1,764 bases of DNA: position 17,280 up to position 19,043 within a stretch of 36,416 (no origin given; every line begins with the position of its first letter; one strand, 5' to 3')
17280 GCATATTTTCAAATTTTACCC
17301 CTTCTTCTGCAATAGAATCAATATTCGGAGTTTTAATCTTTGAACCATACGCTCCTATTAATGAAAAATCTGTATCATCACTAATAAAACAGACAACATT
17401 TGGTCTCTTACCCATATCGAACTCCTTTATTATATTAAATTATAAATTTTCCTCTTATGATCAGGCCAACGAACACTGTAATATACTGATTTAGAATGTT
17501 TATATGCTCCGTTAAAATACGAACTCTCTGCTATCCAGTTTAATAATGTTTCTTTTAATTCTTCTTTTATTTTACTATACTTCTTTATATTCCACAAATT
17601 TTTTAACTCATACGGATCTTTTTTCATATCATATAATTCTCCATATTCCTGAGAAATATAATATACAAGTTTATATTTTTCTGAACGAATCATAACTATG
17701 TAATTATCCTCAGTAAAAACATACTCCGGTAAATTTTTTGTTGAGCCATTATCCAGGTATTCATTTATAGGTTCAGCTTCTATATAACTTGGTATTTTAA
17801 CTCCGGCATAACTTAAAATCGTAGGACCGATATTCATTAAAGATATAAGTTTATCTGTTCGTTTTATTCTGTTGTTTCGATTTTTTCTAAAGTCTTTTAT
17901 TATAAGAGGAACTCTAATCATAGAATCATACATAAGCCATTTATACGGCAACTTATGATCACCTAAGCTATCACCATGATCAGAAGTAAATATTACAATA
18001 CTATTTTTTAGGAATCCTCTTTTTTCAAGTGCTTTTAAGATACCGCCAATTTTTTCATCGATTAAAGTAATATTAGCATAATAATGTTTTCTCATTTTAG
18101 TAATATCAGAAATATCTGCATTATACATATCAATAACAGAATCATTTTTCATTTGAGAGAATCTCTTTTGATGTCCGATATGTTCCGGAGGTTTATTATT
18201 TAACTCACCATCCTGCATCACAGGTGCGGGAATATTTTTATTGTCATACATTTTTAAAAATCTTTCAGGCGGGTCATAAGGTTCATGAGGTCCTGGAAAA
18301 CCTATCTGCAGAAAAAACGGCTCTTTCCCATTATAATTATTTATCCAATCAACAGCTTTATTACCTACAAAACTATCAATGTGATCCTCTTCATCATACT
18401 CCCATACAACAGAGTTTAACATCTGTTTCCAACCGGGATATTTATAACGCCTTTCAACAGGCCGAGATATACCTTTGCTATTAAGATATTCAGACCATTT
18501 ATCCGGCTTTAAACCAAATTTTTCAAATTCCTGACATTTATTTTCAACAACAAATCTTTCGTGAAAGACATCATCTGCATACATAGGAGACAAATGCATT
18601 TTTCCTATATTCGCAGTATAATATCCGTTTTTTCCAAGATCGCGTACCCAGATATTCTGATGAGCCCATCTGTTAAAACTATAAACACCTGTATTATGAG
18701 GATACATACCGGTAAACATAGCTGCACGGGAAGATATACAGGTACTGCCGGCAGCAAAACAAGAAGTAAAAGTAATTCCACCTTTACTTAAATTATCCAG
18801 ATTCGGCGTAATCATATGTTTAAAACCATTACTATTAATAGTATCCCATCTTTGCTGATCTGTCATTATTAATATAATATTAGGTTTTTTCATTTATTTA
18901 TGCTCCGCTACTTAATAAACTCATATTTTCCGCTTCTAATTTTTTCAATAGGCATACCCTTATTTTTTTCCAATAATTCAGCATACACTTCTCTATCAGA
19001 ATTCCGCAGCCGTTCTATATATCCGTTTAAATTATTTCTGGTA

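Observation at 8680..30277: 21.6 kb LacI-gated operon coupling ABC import to cytoplasmic desulfation and phosphorolysis of a sulfated glycan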

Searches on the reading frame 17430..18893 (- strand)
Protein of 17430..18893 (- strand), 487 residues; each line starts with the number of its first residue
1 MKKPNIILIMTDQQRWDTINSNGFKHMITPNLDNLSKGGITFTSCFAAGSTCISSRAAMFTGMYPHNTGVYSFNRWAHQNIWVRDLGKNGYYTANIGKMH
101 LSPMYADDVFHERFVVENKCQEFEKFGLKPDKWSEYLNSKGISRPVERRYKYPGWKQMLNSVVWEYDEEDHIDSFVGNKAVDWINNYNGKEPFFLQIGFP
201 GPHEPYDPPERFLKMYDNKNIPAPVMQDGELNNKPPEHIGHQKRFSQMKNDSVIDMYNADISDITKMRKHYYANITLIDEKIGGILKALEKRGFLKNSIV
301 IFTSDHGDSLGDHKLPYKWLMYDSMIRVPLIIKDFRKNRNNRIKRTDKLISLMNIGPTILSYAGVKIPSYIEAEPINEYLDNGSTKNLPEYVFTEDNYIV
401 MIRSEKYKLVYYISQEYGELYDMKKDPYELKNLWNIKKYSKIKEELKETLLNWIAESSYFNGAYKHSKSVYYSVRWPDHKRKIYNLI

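Call 4: search_protein_families(library=pfam, proteins=[window:17430-18893:-], max_evalue=0.01)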
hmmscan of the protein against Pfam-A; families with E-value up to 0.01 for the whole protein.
window:17430-18893:- (487 aa): 5 families
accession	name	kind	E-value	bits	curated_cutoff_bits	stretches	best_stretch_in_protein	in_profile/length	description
PF00884.28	Sulfatase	-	8.1e-52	176.8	25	1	4-365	1-301/301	Sulfatase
PF16347.10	SGSH_C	-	2.4e-18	67.2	29.3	1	311-452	1-150/154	N-sulphoglucosamine sulphohydrolase, C-terminal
PF01663.27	Phosphodiest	-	1.2e-11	45.2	23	2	7-77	2-69/342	Type I phosphodiesterase / nucleotide pyrophosphatase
PF02995.22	DUF229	-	1.1e-06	28.1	25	1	266-313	301-348/496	Protein of unknown function (DUF229)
PF01676.23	Metalloenzyme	-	0.0092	16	24.3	0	253-366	151-251/252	Metalloenzyme superfamily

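Call 11: search_solved_structures(query=window:17430-18893:-, max_evalue=0.00001)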
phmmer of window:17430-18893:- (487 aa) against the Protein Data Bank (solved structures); distinct sequences matched with E-value up to 0.00001: 81 (the best 60 are shown).
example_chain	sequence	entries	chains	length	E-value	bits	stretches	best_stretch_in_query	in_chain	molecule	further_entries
7oz8_AAA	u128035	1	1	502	2.3e-61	211.2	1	2-480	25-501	Choline-sulfatase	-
6hr5_A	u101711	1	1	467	1.2e-41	146.2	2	170-458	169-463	Alpha-L-rhamnosidase/sulfatase (GH78)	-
9koq_A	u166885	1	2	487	7.4e-40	140.3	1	3-455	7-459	Sulfatase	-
5g2v_A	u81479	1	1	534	8.4e-38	133.5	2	268-450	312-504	N-ACETYLGLUCOSAMINE-6-SULFATASE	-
9ihk_D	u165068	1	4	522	7.1e-35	123.9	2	171-452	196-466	Sulfatase_S1_30A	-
7lha_A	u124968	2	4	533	1.5e-34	122.8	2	174-418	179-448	Exo-L-galactose-6-sulfatase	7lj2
4uph_A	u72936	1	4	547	3.3e-34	121.7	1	2-453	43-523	SULFATASE (SULFURIC ESTER HYDROLASE) PROTEIN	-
4upl_A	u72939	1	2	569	4.8e-34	121.1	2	165-458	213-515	SULFATASE FAMILY PROTEIN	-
7p24_AAA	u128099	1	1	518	9.6e-34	120.1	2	268-449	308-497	Mucin-desulfating sulfatase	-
6fny_A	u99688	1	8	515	2e-33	119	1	3-434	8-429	Choline-sulfatase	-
7snj_A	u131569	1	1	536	4.9e-33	117.8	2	173-432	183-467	Arylsulfatase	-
7pth_A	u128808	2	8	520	1.6e-32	116.1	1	3-434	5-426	Choline sulfatase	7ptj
6g5z_A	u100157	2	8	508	1.9e-32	115.9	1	3-434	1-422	Choline-sulfatase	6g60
4upi_A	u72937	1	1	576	3.5e-32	115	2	173-400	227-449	SULFATASE FAMILY PROTEIN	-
2w8s_A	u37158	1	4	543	4e-32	114.8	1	2-384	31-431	PHOSPHONATE MONOESTER HYDROLASE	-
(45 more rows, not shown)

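Call 17: find_encoding_contigs(protein=window:17430-18893:-, flank=10000, max_places=6)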
Protein window:17430-18893:- (487 aa): 2 contigs read that carry it; 2 places shown.
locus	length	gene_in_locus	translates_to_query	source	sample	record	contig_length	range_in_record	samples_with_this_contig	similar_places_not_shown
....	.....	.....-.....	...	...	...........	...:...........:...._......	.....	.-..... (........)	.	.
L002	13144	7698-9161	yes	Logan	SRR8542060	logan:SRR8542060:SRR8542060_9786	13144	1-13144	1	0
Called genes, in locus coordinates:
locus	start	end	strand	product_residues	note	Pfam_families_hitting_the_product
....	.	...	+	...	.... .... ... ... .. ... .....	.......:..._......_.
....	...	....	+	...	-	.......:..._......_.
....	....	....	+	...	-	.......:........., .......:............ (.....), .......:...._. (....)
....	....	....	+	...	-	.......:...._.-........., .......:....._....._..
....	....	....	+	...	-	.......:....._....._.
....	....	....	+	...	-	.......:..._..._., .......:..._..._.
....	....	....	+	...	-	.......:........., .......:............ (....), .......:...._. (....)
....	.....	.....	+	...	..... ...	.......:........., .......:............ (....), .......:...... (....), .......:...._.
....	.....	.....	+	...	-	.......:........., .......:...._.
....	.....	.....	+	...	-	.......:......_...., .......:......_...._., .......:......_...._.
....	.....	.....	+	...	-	?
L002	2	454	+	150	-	?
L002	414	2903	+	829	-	PF06165:GH94_b-supersand, PF17167:Glyco_hydro_94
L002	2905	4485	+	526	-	PF00933:Glyco_hydro_3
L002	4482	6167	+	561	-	PF01547:SBP_bac_1, PF13416:SBP_bac_8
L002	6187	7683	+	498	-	PF00884:Sulfatase, PF01663:Phosphodiest (weak), PF16347:SGSH_C (weak)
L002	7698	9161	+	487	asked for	PF00884:Sulfatase, PF01663:Phosphodiest (weak), PF02995:DUF229 (weak), PF16347:SGSH_C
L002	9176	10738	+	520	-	PF00884:Sulfatase, PF16347:SGSH_C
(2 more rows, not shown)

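Call 18: find_homologous_proteins(query=window:17430-18893:-, max_evalue=1e-20)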
Query window:17430-18893:- (487 aa): 5324 proteins with E <= 1e-20 among 8000 candidates; the best 120 are listed.
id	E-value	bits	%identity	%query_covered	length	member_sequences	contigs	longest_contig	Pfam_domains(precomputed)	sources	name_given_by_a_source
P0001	0.0e+0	1144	100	100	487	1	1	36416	PF02995.23,PF01663.28,PF16347.11,PF00884.29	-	-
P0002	1.1e-197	676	58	98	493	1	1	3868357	PF02995.23,PF01676.24,PF01663.28,PF16347.11,PF00884.29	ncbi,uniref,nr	ncbi:Arylsulfatase [Limihaloglobus sulfuriphilus]|uniref:Arylsulfatase n=1 Tax=Limihaloglobus sulfur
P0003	2.1e-195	668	56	98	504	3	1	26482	PF02995.23,PF01663.28,PF16347.11,PF00884.29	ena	-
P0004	1.0e-193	663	57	98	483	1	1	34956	PF02995.23,PF01663.28,PF16347.11,PF00884.29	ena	-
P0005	8.9e-191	653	56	98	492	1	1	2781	PF02995.23,PF01663.28,PF16347.11,PF00884.29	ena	-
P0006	6.9e-189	647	55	98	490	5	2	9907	PF02995.23,PF01663.28,PF16347.11,PF00884.29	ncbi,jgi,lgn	jgi:arylsulfatase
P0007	6.0e-188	644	58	96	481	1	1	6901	PF02995.23,PF01663.28,PF16347.11,PF00884.29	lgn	-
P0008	1.6e-185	636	55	100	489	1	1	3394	PF02995.23,PF01663.28,PF16347.11,PF00884.29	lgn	-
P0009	4.6e-179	614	55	98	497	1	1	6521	PF02995.23,PF01663.28,PF16347.11,PF00884.29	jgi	jgi:arylsulfatase A-like enzyme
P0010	1.7e-178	613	54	100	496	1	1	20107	PF02995.23,PF01663.28,PF16347.11,PF00884.29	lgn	-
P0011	1.3e-177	610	55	98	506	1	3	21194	PF02995.23,PF01663.28,PF16347.11,PF00884.29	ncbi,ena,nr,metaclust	ncbi:MAG: hypothetical protein A2096_09155 [Spirochaetes bacterium GWF1_41_5]|nr:MAG: hypothetical p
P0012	1.4e-176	606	54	98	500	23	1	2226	PF01663.28,PF16347.11,PF00884.29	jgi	-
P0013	1.3e-174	600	53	98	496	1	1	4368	PF01663.28,PF16347.11,PF00884.29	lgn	-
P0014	1.7e-172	593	52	100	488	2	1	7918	PF02995.23,PF01663.28,PF16347.11,PF00884.29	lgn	-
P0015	2.0e-172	593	51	100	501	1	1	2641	PF02995.23,PF01663.28,PF16347.11,PF00884.29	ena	-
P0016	8.4e-171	587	51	98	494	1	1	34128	PF02995.23,PF01663.28,PF16347.11,PF00884.29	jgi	jgi:arylsulfatase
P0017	8.4e-171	587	53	95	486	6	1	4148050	PF02995.23,PF01663.28,PF16347.11,PF00884.29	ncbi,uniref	ncbi:sulfatase [Metabacillus indicus]|uniref:sulfatase family protein n=1 Tax=Metabacillus indicus T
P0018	5.2e-169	581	51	98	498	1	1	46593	PF02995.23,PF01663.28,PF16347.11,PF00884.29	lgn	-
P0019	2.3e-166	573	50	98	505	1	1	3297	PF01663.28,PF16347.11,PF00884.29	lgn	-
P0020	4.2e-166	572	55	98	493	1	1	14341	PF02995.23,PF01663.28,PF16347.11,PF00884.29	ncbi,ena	-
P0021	9.1e-166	571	51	100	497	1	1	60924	PF02995.23,PF01663.28,PF16347.11,PF00884.29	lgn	-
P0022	9.4e-166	571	51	98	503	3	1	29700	PF02995.23,PF01663.28,PF16347.11,PF00884.29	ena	-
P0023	1.4e-165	570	53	99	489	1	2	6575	PF02995.23,PF01663.28,PF16347.11,PF00884.29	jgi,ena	-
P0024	1.1e-164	567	49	98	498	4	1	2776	PF01663.28,PF16347.11,PF00884.29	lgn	-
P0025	2.5e-164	566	49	98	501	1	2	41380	PF01663.28,PF16347.11,PF00884.29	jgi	-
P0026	4.4e-164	565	49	98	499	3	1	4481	PF02995.23,PF01663.28,PF16347.11,PF00884.29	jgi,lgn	jgi:arylsulfatase A-like enzyme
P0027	5.6e-164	565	49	98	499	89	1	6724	PF01663.28,PF16347.11,PF00884.29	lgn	-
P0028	2.6e-163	562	49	98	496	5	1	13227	PF02995.23,PF01663.28,PF16347.11,PF00884.29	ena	-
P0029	3.1e-163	562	51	100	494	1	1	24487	PF02995.23,PF01663.28,PF16347.11,PF00884.29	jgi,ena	-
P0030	1.3e-162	560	52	93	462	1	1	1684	PF02995.23,PF01663.28,PF16347.11,PF00884.29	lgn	-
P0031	1.8e-162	560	51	98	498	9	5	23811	PF01663.28,PF16347.11,PF00884.29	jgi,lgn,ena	-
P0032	3.0e-162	559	48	98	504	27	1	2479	PF01663.28,PF16347.11,PF00884.29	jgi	jgi:arylsulfatase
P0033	7.3e-162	558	49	98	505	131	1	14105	PF02995.23,PF01663.28,PF16347.11,PF00884.29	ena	-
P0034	1.6e-161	557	49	98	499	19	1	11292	PF02995.23,PF01663.28,PF16347.11,PF00884.29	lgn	-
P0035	2.0e-161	556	50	98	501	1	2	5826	PF01663.28,PF16347.11,PF00884.29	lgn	-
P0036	2.8e-161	556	48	98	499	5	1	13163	PF02995.23,PF01663.28,PF16347.11,PF00884.29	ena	-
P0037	3.3e-161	556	48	98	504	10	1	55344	PF02995.23,PF01663.28,PF16347.11,PF00884.29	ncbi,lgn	-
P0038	4.0e-161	555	49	98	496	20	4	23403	PF02995.23,PF01663.28,PF16347.11,PF00884.29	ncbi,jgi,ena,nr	ncbi:TPA: arylsulfatase [Candidatus Latescibacteria bacterium]|nr:arylsulfatase [Candidatus Latescib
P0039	8.0e-161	554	51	98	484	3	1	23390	PF01663.28,PF16347.11,PF00884.29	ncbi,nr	ncbi:MAG: Arylsulfatase [Paenibacillus sp.]|nr:Arylsulfatase [Paenibacillus sp.]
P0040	1.9e-160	553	49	98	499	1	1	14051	PF02995.23,PF01663.28,PF16347.11,PF00884.29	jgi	jgi:arylsulfatase A-like enzyme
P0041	3.3e-160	552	50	98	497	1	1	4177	PF02995.23,PF01663.28,PF16347.11,PF00884.29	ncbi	ncbi:sulfatase [Candidatus Poribacteria bacterium]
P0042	4.3e-160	552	48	98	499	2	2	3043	PF01663.28,PF16347.11,PF00884.29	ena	-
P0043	4.7e-160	552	53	98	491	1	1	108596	PF01663.28,PF16347.11,PF00884.29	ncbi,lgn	ncbi:MAG: sulfatase-like hydrolase/transferase [Spirochaetaceae bacterium]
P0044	5.3e-160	552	48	98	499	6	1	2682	PF02995.23,PF01663.28,PF16347.11,PF00884.29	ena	-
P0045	1.1e-159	551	47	98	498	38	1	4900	PF02995.23,PF01663.28,PF16347.11,PF00884.29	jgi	-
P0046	1.5e-159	550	47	100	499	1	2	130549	PF02995.23,PF01663.28,PF16347.11,PF00884.29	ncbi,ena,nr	ncbi:MAG: sulfatase-like hydrolase/transferase [Candidatus Latescibacteria bacterium]|nr:sulfatase-l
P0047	2.3e-159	549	49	98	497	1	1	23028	PF02995.23,PF01663.28,PF16347.11,PF00884.29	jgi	jgi:arylsulfatase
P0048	2.8e-159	549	51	98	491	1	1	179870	PF02995.23,PF01663.28,PF16347.11,PF00884.29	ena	-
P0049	5.2e-159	548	50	98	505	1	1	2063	PF01663.28,PF16347.11,PF00884.29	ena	-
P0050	6.4e-159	548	49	98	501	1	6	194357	PF02995.23,PF01663.28,PF16347.11,PF00884.29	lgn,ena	-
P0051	1.2e-158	547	48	98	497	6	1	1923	PF02995.23,PF01663.28,PF16347.11,PF00884.29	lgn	-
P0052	2.5e-158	546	48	98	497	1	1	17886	PF02995.23,PF01663.28,PF16347.11,PF00884.29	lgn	-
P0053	2.7e-158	546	52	95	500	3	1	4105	PF02995.23,PF01663.28,PF16347.11,PF00884.29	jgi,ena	-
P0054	5.3e-158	545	48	98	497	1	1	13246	PF02995.23,PF01663.28,PF16347.11,PF00884.29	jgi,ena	-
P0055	6.2e-158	545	49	99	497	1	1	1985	PF02995.23,PF01663.28,PF16347.11,PF00884.29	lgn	-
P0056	8.1e-158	544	50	98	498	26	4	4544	PF01663.28,PF16347.11,PF00884.29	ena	-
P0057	9.9e-158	544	51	95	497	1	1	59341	PF02995.23,PF01663.28,PF16347.11,PF00884.29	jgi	-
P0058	1.0e-157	544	50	99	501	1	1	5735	PF01663.28,PF16347.11,PF00884.29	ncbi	-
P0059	1.1e-157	544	51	98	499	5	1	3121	PF02995.23,PF01663.28,PF16347.11,PF00884.29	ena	-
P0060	1.2e-157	544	48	99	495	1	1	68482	PF02995.23,PF01663.28,PF16347.11,PF00884.29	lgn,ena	-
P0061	1.4e-157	544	50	98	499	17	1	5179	PF02995.23,PF01663.28,PF16347.11,PF00884.29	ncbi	-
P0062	1.8e-157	543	49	98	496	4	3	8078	PF02995.23,PF01663.28,PF16347.11,PF00884.29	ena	-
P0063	2.0e-157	543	48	98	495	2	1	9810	PF02995.23,PF01663.28,PF16347.11,PF00884.29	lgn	-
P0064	2.1e-157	543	49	98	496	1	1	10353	PF02995.23,PF01663.28,PF16347.11,PF00884.29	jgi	-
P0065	2.4e-157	543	49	99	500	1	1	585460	PF01663.28,PF16347.11,PF00884.29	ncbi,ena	-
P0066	4.4e-157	542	48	98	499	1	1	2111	PF01663.28,PF16347.11,PF00884.29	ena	-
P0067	4.4e-157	542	48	98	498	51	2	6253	PF02995.23,PF01663.28,PF16347.11,PF00884.29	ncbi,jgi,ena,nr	ncbi:MAG: sulfatase-like hydrolase/transferase [Gemmatimonadetes bacterium]|nr:sulfatase-like hydrol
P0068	4.7e-157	542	47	98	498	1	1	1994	PF01663.28,PF16347.11,PF00884.29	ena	-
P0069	5.7e-157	542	47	98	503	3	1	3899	PF02995.23,PF01663.28,PF16347.11,PF00884.29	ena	-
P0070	6.2e-157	541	47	98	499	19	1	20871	PF02995.23,PF01663.28,PF16347.11,PF00884.29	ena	-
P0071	1.1e-156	541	48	98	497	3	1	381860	PF02995.23,PF01663.28,PF16347.11,PF00884.29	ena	-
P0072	1.9e-156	540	48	98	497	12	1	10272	PF02995.23,PF01663.28,PF16347.11,PF00884.29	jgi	jgi:arylsulfatase A-like enzyme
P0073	2.7e-156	539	48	98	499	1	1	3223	PF02995.23,PF01663.28,PF16347.11,PF00884.29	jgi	jgi:arylsulfatase A-like enzyme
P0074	3.1e-156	539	50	98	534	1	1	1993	PF02995.23,PF01663.28,PF16347.11,PF00884.29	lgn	-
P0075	3.3e-156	539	48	98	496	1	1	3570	PF01663.28,PF16347.11,PF00884.29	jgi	-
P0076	3.5e-156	539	49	98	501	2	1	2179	PF01663.28,PF16347.11,PF00884.29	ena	-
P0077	3.8e-156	539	48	98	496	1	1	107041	PF01663.28,PF16347.11,PF00884.29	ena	-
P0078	4.2e-156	539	47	98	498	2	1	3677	PF01663.28,PF16347.11,PF00884.29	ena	-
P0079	4.8e-156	539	49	97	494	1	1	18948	PF02995.23,PF01663.28,PF16347.11,PF00884.29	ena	-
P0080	5.3e-156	538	47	98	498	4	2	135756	PF02995.23,PF01663.28,PF16347.11,PF00884.29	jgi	jgi:arylsulfatase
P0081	6.2e-156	538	49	97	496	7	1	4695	PF02995.23,PF01663.28,PF16347.11,PF00884.29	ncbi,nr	ncbi:MAG: sulfatase-like hydrolase/transferase [Candidatus Latescibacteria bacterium]|nr:sulfatase-l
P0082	8.2e-156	538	48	98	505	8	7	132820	PF02995.23,PF01663.28,PF16347.11,PF00884.29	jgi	-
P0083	8.3e-156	538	48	99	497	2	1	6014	PF02995.23,PF01663.28,PF16347.11,PF00884.29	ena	-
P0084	9.3e-156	538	51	98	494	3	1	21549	PF02995.23,PF01663.28,PF16347.11,PF00884.29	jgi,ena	-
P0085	1.0e-155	537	48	99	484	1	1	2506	PF02995.23,PF01663.28,PF16347.11,PF00884.29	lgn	-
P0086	1.1e-155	537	49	98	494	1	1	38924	PF01663.28,PF16347.11,PF00884.29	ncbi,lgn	ncbi:MAG: sulfatase-like hydrolase/transferase [Chloroflexota bacterium]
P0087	1.8e-155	537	48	98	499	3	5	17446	PF02995.23,PF01663.28,PF16347.11,PF00884.29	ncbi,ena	-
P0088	1.8e-155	537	46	98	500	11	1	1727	PF01663.28,PF16347.11,PF00884.29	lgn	-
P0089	2.9e-155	536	50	98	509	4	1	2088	PF02995.23,PF01663.28,PF16347.11,PF00884.29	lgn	-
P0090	5.2e-155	535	48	98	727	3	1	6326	PF00512.32,PF01663.28,PF16347.11,PF00884.29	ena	-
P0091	5.8e-155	535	46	98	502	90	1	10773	PF02995.23,PF01663.28,PF16347.11,PF00884.29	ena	-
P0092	7.5e-155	535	49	98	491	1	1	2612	PF02995.23,PF01663.28,PF16347.11,PF00884.29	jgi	-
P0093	8.3e-155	534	47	98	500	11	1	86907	PF01663.28,PF16347.11,PF00884.29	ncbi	-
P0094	9.3e-155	534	50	97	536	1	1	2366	PF02995.23,PF01663.28,PF16347.11,PF00884.29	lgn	-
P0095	1.3e-154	534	51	95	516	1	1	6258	PF01663.28,PF16347.11,PF00884.29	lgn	-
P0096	2.1e-154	533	49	97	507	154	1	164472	PF02995.23,PF01663.28,PF16347.11,PF00884.29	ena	-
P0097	2.3e-154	533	48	98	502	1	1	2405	PF02995.23,PF01663.28,PF16347.11,PF00884.29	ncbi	-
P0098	2.8e-154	533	48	98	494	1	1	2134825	PF02995.23,PF01663.28,PF16347.11,PF00884.29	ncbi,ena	-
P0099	3.3e-154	532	49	98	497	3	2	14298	PF02995.23,PF01663.28,PF16347.11,PF00884.29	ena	-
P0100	5.1e-154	532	49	98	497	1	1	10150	PF02995.23,PF01663.28,PF16347.11,PF00884.29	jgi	-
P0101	5.5e-154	532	49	98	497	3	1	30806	PF02995.23,PF01663.28,PF16347.11,PF00884.29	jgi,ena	-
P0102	6.7e-154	531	49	98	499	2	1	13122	PF02995.23,PF01663.28,PF16347.11,PF00884.29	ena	-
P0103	7.1e-154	531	48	98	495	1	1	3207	PF02995.23,PF01663.28,PF16347.11,PF00884.29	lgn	-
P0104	7.4e-154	531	49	98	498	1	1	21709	PF02995.23,PF01663.28,PF16347.11,PF00884.29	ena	-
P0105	9.5e-154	531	48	98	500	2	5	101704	PF02995.23,PF01663.28,PF16347.11,PF00884.29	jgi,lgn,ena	-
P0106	1.1e-153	531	49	98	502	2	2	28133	PF02995.23,PF01663.28,PF16347.11,PF00884.29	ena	-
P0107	1.7e-153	530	48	98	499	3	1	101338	PF01663.28,PF16347.11,PF00884.29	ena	-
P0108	1.7e-153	530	50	94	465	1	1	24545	PF02995.23,PF01663.28,PF16347.11,PF00884.29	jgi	-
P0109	2.1e-153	530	48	98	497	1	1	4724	PF02995.23,PF01663.28,PF16347.11,PF00884.29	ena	-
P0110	2.3e-153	530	49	98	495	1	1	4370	PF01663.28,PF16347.11,PF00884.29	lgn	-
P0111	2.8e-153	529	47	98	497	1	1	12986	PF02995.23,PF01663.28,PF16347.11,PF00884.29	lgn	-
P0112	4.1e-153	529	47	98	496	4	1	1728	PF01663.28,PF16347.11,PF00884.29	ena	-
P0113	5.3e-153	528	48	98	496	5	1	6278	PF02995.23,PF01663.28,PF16347.11,PF00884.29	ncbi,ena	-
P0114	5.9e-153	528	47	98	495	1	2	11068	PF02995.23,PF01663.28,PF16347.11,PF00884.29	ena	-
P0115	6.2e-153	528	49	98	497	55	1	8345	PF02995.23,PF01663.28,PF16347.11,PF00884.29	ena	-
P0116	6.5e-153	528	47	97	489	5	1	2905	PF02995.23,PF01663.28,PF16347.11,PF00884.29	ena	-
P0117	6.7e-153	528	48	98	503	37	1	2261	PF02995.23,PF01663.28,PF16347.11,PF00884.29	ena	-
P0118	7.7e-153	528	49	98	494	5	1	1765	PF02995.23,PF01663.28,PF16347.11,PF00884.29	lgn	-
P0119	9.5e-153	528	50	95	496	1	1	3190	PF02995.23,PF01663.28,PF16347.11,PF00884.29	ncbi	-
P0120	1.1e-152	527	47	98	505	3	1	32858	PF02995.23,PF01663.28,PF16347.11,PF00884.29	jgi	jgi:arylsulfatase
